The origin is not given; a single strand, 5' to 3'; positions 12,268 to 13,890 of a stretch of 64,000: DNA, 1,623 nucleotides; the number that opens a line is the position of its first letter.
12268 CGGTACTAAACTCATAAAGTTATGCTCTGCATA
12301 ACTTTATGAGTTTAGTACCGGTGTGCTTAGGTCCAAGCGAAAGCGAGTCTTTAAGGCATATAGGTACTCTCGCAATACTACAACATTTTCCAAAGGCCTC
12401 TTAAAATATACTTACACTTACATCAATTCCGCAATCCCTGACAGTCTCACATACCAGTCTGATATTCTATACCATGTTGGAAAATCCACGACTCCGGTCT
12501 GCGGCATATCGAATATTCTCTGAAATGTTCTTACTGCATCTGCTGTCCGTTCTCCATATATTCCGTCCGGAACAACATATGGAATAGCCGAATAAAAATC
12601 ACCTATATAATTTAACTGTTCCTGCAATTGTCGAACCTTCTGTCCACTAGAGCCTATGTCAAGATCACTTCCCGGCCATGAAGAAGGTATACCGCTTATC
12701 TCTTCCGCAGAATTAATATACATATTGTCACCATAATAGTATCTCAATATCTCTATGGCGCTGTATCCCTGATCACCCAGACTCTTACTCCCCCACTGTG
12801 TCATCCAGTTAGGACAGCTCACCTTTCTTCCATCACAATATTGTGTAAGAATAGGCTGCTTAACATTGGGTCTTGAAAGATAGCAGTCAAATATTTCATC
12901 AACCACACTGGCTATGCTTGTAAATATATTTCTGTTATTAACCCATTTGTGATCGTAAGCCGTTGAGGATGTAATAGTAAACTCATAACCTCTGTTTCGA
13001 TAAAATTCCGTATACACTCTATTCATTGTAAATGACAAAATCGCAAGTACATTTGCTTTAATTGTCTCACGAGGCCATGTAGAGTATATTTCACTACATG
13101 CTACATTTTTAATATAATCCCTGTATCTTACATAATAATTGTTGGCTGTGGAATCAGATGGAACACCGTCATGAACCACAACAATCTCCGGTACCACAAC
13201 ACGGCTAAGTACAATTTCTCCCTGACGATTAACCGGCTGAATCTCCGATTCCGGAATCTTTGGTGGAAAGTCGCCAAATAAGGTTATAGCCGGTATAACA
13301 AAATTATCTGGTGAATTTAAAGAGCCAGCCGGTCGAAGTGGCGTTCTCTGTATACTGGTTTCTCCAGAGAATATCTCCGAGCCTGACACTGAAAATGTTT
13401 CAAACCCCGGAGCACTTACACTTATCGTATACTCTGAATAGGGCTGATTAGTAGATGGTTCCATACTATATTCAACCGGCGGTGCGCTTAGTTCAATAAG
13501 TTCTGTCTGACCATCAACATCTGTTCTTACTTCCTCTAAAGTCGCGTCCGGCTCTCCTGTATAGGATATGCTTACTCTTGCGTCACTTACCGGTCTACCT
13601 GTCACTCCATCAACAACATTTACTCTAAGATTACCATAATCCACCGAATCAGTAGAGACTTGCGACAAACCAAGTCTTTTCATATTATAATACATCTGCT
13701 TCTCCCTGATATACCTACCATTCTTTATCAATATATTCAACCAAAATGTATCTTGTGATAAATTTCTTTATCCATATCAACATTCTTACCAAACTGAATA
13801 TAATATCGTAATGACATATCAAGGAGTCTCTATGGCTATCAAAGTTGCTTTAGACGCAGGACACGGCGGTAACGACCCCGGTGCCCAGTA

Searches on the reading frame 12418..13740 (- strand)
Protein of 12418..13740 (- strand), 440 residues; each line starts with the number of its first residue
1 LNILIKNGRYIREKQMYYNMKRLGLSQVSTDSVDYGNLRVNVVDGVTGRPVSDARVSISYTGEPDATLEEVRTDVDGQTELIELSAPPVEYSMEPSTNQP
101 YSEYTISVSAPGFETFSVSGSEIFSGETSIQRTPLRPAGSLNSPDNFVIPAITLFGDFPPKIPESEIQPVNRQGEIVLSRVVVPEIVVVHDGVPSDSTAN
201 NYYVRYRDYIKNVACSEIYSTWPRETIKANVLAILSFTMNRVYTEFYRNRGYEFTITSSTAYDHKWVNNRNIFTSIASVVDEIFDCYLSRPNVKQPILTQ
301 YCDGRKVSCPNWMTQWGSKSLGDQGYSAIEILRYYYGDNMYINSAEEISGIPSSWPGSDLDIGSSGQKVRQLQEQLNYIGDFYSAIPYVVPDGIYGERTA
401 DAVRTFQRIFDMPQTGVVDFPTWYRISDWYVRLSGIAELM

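Call 68: search_protein_families(library=pfam, proteins=[window:12418-13740:-], max_evalue=0.00001)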
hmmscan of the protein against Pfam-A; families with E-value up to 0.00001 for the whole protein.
window:12418-13740:- (440 aa): 1 family
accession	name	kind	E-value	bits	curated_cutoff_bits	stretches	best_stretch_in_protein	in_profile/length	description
PF01471.23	PG_binding_1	-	1e-14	54.8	23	1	365-425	1-56/57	Putative peptidoglycan binding domain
